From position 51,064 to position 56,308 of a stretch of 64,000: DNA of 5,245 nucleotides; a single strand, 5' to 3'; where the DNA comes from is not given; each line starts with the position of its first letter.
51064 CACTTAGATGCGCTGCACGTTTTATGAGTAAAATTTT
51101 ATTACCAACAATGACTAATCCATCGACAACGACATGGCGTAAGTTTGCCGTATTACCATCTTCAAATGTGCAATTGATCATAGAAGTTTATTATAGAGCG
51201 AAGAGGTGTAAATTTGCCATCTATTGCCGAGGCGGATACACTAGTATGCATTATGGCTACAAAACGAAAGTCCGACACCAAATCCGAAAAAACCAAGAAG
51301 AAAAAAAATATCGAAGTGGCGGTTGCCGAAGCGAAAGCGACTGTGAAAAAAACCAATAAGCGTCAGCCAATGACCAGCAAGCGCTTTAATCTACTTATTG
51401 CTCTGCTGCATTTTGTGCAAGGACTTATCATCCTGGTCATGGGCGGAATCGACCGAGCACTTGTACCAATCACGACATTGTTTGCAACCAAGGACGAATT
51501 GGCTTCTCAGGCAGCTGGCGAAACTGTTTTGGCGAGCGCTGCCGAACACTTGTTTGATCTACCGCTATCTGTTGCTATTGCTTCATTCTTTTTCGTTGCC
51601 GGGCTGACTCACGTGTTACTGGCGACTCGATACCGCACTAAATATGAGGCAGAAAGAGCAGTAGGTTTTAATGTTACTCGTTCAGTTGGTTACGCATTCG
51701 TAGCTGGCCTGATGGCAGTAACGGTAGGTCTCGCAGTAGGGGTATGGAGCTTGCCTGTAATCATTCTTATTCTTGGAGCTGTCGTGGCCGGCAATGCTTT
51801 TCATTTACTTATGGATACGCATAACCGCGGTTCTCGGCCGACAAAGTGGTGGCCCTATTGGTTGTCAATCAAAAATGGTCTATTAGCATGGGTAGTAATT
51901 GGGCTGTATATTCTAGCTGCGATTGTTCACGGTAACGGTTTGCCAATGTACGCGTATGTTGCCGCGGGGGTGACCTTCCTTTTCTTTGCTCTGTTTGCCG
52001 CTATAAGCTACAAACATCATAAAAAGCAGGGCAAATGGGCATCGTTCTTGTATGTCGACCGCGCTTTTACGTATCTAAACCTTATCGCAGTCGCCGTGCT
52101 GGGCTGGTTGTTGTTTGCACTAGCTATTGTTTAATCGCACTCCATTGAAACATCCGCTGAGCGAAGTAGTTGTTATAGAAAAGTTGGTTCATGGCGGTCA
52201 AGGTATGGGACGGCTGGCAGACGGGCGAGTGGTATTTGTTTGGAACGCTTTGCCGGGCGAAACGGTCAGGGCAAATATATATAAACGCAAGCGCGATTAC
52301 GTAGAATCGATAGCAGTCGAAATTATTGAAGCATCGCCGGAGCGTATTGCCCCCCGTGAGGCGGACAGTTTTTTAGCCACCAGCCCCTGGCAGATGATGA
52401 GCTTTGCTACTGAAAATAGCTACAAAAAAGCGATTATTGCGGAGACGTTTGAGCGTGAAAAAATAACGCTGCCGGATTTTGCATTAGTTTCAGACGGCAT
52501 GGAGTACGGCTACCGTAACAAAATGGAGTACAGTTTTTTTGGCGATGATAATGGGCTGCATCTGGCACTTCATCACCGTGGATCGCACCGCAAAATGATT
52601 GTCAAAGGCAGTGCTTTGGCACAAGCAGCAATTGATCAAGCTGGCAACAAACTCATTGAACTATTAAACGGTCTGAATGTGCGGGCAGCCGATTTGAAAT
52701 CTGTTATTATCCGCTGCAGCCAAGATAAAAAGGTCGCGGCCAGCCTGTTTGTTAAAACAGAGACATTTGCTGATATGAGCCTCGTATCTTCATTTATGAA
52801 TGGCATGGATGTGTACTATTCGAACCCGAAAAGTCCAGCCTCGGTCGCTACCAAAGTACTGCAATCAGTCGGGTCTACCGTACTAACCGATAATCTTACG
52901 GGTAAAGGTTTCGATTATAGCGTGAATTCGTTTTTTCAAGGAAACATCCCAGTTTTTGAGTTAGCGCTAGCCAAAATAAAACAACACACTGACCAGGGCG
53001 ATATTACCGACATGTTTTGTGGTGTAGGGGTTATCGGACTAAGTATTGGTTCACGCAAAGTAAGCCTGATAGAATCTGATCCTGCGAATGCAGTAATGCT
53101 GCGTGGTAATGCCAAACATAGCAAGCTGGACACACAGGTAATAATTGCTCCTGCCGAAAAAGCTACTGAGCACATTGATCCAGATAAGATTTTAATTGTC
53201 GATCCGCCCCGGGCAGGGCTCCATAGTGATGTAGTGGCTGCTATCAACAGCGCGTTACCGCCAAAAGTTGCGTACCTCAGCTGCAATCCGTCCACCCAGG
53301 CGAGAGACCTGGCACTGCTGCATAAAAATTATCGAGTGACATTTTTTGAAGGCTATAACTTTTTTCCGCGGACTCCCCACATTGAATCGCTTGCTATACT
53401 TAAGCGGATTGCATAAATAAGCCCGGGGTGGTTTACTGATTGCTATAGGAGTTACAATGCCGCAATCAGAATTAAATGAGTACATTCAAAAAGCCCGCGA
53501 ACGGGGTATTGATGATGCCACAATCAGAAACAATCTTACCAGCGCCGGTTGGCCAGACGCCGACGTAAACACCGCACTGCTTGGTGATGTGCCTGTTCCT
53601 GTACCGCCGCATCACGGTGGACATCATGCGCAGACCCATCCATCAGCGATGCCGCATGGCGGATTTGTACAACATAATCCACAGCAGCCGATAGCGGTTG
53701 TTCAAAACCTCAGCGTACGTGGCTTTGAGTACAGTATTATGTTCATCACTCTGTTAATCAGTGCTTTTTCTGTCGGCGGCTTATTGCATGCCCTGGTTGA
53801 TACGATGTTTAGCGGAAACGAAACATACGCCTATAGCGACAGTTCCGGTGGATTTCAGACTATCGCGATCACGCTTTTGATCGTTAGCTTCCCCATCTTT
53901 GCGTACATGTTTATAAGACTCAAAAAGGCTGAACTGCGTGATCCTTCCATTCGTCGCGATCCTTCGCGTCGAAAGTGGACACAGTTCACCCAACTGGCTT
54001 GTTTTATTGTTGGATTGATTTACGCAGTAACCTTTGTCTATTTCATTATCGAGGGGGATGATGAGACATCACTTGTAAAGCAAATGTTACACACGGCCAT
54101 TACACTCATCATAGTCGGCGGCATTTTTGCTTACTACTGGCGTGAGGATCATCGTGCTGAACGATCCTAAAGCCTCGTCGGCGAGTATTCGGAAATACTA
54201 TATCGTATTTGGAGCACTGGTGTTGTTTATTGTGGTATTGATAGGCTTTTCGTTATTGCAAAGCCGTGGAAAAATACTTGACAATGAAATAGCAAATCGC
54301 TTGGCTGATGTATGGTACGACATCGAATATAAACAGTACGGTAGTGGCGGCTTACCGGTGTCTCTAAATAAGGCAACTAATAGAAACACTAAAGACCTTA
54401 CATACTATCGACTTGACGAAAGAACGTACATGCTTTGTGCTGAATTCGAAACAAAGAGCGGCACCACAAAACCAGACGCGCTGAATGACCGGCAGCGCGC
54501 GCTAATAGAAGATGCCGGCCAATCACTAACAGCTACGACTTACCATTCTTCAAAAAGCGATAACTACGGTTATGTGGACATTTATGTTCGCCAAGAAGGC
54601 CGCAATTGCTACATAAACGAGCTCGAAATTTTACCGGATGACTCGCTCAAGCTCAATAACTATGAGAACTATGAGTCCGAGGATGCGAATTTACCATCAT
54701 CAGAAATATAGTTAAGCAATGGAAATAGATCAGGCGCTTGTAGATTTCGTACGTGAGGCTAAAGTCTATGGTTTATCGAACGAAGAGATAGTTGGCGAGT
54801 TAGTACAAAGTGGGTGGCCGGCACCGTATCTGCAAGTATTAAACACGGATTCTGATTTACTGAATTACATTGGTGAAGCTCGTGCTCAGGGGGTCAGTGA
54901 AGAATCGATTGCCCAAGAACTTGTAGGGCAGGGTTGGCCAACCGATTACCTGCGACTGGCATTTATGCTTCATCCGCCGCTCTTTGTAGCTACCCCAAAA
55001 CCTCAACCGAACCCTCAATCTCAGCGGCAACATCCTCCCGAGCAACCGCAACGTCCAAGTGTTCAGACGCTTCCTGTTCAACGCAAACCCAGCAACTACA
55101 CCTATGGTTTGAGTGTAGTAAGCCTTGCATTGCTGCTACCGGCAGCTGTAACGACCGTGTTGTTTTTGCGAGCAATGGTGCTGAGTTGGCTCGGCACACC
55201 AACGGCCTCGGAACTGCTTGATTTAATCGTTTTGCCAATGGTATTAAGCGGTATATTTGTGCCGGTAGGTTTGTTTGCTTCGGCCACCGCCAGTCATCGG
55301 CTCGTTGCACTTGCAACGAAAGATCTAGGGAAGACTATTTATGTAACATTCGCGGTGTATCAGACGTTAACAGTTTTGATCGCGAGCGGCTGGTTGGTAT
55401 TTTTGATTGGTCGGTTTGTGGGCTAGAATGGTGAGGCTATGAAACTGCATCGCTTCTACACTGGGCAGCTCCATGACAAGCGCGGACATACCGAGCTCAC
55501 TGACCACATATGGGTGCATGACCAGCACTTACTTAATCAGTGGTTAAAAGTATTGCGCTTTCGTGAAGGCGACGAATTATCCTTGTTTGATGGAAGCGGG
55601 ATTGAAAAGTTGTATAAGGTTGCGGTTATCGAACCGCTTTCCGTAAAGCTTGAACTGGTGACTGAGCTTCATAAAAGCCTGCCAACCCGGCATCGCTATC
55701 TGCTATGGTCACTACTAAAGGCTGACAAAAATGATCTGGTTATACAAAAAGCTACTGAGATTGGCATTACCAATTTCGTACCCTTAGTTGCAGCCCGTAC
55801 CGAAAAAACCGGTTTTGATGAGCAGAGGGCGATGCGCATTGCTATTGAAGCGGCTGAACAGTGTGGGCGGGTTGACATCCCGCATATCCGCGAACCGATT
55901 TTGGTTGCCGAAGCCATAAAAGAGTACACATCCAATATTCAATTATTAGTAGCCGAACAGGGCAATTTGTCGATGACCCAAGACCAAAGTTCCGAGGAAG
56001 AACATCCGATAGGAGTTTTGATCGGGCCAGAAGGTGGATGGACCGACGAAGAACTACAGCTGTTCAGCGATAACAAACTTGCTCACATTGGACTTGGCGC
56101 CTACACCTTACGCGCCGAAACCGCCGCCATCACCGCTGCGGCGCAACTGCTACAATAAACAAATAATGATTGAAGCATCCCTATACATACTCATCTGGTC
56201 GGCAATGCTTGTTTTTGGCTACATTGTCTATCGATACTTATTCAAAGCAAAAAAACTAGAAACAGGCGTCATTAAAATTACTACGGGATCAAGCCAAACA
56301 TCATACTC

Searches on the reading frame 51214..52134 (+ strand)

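Call 80: search_protein_families(library=pfam, proteins=[window:51214-52134:+], max_evalue=0.001)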
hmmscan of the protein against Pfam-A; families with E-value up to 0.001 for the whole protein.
window:51214-52134:+ (306 aa): 1 family
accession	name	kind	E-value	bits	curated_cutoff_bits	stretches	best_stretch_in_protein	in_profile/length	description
PF18761.7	Heliorhodopsin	-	2.6e-43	148.5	26.7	1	56-302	2-239/242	Heliorhodopsin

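Call 81: search_protein_families(library=padloc, proteins=[window:51214-52134:+], max_evalue=0.01)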
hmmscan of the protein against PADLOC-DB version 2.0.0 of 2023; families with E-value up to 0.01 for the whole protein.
window:51214-52134:+ (306 aa): 0 families

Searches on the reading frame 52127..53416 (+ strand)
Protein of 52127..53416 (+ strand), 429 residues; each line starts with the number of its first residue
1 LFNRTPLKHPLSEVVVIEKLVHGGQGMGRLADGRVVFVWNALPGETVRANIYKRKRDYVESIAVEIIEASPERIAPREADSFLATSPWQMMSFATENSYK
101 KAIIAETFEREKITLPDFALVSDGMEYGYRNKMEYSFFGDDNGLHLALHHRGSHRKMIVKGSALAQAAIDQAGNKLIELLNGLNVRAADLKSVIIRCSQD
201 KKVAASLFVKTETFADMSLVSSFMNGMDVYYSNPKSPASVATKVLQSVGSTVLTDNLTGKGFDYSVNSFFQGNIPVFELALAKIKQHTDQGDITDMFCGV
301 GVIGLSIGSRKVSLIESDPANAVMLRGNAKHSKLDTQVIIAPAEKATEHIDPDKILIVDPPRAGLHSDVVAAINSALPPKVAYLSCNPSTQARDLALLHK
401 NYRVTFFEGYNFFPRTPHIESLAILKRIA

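Call 80: search_protein_families(library=pfam, proteins=[window:52127-53416:+], max_evalue=0.001)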
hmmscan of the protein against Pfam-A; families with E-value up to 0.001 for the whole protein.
window:52127-53416:+ (429 aa): 3 families
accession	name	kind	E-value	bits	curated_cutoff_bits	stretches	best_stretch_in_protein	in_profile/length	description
PF05958.17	tRNA_U5-meth_tr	-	7.7e-17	61.8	23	1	356-427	287-356/357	tRNA (Uracil-5-)-methyltransferase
PF01938.26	TRAM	-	2.5e-07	30.9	21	1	15-63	10-60/61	TRAM domain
PF03602.21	Cons_hypoth95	-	0.00031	20.9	24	1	284-362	36-123/182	Conserved hypothetical protein 95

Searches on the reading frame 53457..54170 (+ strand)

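Call 80: search_protein_families(library=pfam, proteins=[window:53457-54170:+], max_evalue=0.001)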
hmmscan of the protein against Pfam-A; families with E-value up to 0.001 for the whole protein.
window:53457-54170:+ (237 aa): 1 family
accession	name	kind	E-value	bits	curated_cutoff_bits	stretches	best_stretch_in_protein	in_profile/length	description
PF18920.5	DUF5671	-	5.6e-13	49.4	28.4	1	90-199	3-107/132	Domain of unknown function (DUF5671)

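Call 81: search_protein_families(library=padloc, proteins=[window:53457-54170:+], max_evalue=0.01)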
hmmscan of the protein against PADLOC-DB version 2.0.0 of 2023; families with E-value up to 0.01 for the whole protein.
window:53457-54170:+ (237 aa): 0 families

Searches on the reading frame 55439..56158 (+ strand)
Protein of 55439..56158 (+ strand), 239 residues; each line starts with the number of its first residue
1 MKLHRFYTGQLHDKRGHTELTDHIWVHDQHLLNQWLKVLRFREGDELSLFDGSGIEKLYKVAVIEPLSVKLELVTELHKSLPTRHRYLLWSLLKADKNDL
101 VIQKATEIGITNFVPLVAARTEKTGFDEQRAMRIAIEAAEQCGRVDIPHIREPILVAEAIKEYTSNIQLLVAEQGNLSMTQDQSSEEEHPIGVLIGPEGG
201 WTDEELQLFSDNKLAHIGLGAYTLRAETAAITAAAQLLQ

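Call 80: search_protein_families(library=pfam, proteins=[window:55439-56158:+], max_evalue=0.001)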
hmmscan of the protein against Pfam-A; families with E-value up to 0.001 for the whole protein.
window:55439-56158:+ (239 aa): 2 families
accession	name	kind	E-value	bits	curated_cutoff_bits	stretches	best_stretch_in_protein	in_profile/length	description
PF04452.19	Methyltrans_RNA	-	4.2e-38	131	23.9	1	85-236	6-163/165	RNA methyltransferase domain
PF20260.4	PUA_4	-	8.6e-07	29.4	23.9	1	37-73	11-47/48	RNA methyltransferase PUA domain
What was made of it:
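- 55439..56158 (+): rsmE, a 16S rRNA methyltransferase gene and the upstream anchor gene. Its last codons, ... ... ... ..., carry promoter copy 1. Pfam Methyltrans_RNA 4.2e-38 plus PUA_4 (call 80).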

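Call 81: search_protein_families(library=padloc, proteins=[window:55439-56158:+], max_evalue=0.01)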
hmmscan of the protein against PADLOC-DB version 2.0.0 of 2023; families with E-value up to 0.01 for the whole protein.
window:55439-56158:+ (239 aa): 0 families
